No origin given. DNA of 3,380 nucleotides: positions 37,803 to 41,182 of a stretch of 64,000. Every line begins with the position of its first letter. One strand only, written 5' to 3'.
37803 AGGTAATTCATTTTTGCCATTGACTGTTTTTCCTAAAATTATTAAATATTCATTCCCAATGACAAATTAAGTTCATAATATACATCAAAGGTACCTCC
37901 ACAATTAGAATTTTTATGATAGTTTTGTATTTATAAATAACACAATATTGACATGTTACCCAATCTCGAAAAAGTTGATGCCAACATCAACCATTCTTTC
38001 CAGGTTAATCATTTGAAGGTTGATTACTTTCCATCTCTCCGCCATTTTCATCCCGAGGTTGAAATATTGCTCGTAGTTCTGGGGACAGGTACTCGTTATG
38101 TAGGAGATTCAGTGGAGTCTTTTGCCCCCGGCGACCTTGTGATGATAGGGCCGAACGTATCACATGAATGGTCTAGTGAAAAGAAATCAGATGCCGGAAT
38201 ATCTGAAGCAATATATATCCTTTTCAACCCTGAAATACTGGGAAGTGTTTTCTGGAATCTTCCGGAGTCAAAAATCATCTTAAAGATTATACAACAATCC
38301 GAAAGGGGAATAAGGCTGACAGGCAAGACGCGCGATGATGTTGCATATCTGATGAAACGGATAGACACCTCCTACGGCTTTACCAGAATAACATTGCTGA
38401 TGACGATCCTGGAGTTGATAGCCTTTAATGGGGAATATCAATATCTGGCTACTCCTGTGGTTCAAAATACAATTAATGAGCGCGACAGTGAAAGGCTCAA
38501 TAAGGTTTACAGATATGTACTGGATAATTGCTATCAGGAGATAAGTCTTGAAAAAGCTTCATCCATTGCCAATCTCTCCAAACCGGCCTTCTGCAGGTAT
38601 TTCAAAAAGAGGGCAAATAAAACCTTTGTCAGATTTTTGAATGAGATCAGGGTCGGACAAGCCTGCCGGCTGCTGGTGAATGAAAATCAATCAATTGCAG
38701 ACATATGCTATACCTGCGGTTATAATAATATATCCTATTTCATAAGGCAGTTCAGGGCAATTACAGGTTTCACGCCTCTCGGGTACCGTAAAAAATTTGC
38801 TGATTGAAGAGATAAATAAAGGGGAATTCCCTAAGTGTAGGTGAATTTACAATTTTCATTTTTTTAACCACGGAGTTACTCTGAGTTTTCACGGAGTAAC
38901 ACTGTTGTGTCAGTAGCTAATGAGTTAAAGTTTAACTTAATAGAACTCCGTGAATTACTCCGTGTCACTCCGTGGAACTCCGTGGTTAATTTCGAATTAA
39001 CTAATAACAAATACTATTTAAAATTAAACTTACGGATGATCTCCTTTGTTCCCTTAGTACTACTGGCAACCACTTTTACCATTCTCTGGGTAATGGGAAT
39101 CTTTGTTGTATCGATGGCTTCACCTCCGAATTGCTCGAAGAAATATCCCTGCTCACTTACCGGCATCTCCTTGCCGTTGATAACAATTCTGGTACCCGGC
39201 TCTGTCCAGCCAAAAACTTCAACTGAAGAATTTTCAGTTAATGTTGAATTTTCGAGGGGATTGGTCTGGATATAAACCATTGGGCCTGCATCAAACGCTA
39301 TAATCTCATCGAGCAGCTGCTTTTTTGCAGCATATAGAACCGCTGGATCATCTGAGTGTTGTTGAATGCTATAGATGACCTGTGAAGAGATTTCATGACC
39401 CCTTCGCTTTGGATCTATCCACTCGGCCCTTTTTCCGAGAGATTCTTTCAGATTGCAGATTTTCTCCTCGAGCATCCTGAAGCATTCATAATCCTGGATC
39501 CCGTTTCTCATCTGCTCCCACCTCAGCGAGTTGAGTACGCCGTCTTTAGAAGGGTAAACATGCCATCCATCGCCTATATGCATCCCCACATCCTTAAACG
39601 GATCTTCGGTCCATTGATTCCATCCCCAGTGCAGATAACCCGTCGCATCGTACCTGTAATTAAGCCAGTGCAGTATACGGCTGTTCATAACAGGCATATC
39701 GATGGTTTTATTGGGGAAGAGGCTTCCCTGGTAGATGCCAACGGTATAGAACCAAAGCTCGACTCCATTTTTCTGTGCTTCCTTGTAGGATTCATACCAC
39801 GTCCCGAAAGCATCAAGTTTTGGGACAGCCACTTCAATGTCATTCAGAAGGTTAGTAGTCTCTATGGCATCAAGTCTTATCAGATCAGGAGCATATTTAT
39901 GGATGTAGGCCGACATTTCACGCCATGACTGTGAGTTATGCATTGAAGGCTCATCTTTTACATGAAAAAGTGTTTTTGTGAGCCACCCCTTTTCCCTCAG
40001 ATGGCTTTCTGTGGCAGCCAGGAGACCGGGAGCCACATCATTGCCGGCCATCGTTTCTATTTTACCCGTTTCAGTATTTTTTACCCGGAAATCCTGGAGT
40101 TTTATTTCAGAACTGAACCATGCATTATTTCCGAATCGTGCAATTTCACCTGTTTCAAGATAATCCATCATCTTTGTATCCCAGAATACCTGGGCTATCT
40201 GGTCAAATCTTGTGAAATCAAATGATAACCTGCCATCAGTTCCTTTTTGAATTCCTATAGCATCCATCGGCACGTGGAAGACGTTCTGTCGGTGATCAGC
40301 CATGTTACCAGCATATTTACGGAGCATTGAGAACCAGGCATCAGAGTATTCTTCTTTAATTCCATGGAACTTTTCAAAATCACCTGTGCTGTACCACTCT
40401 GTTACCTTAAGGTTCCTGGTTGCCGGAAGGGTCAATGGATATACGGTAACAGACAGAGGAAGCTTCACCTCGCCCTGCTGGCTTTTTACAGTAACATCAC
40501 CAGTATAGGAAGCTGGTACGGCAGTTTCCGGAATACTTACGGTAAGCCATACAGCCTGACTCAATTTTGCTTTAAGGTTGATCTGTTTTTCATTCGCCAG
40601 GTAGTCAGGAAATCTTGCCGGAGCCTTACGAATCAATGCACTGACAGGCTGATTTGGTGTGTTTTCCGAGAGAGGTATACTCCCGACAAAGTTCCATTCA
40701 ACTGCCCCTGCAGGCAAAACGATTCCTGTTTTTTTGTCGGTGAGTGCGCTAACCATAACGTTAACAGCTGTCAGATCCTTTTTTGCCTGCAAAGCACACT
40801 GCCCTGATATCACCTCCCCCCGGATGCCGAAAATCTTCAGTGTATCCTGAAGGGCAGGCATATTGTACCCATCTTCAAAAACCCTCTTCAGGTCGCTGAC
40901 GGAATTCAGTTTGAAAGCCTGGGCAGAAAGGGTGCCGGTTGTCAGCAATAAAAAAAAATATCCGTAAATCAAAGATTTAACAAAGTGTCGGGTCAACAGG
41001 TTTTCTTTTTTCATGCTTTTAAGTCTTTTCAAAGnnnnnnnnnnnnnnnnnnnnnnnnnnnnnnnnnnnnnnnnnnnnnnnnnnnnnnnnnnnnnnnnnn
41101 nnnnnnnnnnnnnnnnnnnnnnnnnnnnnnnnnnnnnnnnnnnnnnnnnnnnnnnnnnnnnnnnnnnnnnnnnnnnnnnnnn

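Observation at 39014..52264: Nine-gene co-directional island of 'lysosome-like' hydrolases: candidate glycosphingolipid/glycolipid catabolic system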

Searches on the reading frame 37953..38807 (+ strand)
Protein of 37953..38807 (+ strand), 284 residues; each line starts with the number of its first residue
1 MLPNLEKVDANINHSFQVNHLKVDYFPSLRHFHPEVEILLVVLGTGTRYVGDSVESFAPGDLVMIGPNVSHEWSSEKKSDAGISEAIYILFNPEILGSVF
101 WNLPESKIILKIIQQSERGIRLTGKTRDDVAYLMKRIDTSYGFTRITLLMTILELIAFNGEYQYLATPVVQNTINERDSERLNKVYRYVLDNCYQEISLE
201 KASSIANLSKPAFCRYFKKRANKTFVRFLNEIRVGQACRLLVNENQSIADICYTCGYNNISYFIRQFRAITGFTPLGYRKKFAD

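Call 6: search_protein_families(library=pfam, proteins=[window:37953-38807:+], max_evalue=0.01)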
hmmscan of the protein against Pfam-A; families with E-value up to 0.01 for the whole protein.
window:37953-38807:+ (284 aa): 5 families
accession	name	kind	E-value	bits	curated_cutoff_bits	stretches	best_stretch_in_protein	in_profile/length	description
PF12833.13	HTH_18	-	7.4e-20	71.5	33.6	1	204-280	3-79/80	Helix-turn-helix domain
PF00165.29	HTH_AraC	-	2.5e-13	50.2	26.6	1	244-280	7-42/42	Bacterial regulatory helix-turn-helix proteins, AraC family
PF07883.17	Cupin_2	-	2.3e-06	27.6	27.2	1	29-79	12-62/70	Cupin domain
PF02311.25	AraC_binding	-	0.00024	21.3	21.1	1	30-79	18-67/135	AraC-like ligand binding domain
PF05137.18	PilN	-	0.0026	18.2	22.8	1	103-148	10-56/78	Fimbrial assembly protein (PilN)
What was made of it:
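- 37953..38807 (+): AraC-family regulator next to the island, convergent with its last gene. Candidate regulator. HTH_18, HTH_AraC and Cupin_2 (call 6).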

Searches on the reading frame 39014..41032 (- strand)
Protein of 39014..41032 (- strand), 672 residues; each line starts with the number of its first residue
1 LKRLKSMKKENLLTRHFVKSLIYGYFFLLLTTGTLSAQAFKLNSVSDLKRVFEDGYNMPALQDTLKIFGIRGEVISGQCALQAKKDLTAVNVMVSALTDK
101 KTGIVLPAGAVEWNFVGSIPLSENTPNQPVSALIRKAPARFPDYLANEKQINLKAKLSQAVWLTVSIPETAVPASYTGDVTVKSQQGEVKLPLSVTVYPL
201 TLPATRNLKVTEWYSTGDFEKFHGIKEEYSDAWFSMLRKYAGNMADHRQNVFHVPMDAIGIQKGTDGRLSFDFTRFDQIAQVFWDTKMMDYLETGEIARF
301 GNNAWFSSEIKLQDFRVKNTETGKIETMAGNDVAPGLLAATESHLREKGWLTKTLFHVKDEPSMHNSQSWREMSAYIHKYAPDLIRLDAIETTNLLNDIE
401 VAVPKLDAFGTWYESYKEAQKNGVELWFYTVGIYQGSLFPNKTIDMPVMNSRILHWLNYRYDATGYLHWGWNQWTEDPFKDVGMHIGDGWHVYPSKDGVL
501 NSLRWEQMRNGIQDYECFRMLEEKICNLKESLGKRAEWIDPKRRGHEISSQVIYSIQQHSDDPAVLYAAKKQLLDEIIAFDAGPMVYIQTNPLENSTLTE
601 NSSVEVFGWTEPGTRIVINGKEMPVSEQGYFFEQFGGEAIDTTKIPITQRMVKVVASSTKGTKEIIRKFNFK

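Call 3: search_protein_families(library=pfam, proteins=[window:39014-41032:-], max_evalue=0.01)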
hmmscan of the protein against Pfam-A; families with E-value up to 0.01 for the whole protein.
window:39014-41032:- (672 aa): 3 families
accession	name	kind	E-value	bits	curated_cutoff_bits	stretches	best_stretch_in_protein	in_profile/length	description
PF13320.12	GH123_cat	-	1.8e-43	149.6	23.1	1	227-521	14-324/324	Glycoside hydrolase 123, catalytic domain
PF22680.2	Glyco_hydro_123_N_2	-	1.2e-14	54.8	27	1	61-183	19-141/142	Glycoside hydrolase 123 N-terminal domain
PF19543.5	GH123_N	-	0.00048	18.6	22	1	148-196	255-304/969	Glycoside hydrolase 123, N-terminal domain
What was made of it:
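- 39014..41032 (-): GH123-family beta-N-acetylgalactosaminidase, NgaDssm-like ('Group 3'). GH123_cat 1.8e-43 and GH123 N-domain 1.2e-14 (call 3).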

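Call 4: search_protein_families(library=ncbifam, proteins=[window:39014-41032:-], max_evalue=0.01)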
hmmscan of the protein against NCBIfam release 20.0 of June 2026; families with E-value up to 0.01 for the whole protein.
window:39014-41032:- (672 aa): 0 families

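Call 59: search_solved_structures(query=window:39014-41032:-, max_evalue=0.001, show_alignments=1)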
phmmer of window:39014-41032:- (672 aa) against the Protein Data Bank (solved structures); distinct sequences matched with E-value up to 0.001: 11.
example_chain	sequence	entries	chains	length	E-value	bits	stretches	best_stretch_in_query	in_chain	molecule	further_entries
8k2j_A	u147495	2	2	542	6.2e-80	272.7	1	41-525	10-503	Oligosaccharide/Monosaccharide-releasing beta-N-acetylgalactosaminidase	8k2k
8k2l_A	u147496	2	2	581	4.5e-22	81.6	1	352-523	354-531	Monosaccharide-releasing beta-N-acetylgalactosaminidase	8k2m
8q8h_A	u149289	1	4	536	3.3e-18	68.8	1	345-518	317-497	beta-D-GalNAcase from Niabella aurantiaca DSM 17617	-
8p4l_A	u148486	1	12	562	3.8e-18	68.6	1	345-518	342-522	Beta-N-acetylgalactosaminidase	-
5l7v_A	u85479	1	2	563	1.4e-16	63.4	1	51-525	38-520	glycoside hydrolase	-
5l7r_A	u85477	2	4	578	1.5e-16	63.3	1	51-525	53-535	glycoside hydrolase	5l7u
5fqe_A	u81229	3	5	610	2e-16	62.9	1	140-537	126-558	BETA-N-ACETYLGALACTOSAMINIDASE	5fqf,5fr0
5fqg_A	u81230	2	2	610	1.4e-15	60.1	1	140-537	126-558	BETA-N-ACETYLGALACTOSAMINIDASE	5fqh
8k2f_A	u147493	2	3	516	2.2e-14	56.1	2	417-522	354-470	Oligosaccharide-releasing beta-N-acetylgalactosaminidase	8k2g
8k2n_D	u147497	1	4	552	4.2e-13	51.9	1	343-522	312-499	Monosaccharide-releasing beta-N-acetylgalactosaminidase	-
8k2h_B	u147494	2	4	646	9.1e-09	37.6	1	421-533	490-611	Oligosaccharide/Monosaccharide-releasing beta-N-acetylhexosaminidase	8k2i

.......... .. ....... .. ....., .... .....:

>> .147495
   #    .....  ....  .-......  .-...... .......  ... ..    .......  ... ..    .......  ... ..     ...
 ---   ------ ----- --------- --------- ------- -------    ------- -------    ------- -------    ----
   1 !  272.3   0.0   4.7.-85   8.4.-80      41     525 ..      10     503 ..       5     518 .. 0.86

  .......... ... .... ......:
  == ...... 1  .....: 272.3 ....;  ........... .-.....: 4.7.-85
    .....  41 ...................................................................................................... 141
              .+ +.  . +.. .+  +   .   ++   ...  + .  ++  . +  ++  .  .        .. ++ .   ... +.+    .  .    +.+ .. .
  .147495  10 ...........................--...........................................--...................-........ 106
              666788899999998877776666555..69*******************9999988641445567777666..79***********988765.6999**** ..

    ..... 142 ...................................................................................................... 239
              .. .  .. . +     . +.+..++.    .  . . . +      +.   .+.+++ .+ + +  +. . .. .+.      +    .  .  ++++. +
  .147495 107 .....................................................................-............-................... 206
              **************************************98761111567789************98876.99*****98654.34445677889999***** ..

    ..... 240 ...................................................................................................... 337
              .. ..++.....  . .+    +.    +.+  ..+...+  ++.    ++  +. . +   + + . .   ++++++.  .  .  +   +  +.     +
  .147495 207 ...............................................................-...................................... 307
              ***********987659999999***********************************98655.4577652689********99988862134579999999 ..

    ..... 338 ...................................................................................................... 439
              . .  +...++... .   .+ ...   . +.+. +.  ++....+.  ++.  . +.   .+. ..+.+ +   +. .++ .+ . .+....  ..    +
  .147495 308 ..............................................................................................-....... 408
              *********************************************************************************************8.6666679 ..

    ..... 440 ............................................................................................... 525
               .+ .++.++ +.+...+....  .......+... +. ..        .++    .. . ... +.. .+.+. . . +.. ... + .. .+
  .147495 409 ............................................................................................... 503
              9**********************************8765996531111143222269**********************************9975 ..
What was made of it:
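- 39014..41032 (-): The D-E motif (KDEP) aligns (call 59).
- On GH123 (beta-N-acetylgalactosaminidase, DUF4091): KDEP aligns with ADEP of 8k2j (call 59).
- Closest known: NgaDssm, 'Group 3' beta-N-acetylgalactosaminidase of the expanded GH123 family. Same: Best solved relative of 39014..41032 (6.2e-80 over residues 41-525), with the D-E motif conserved (call 59).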
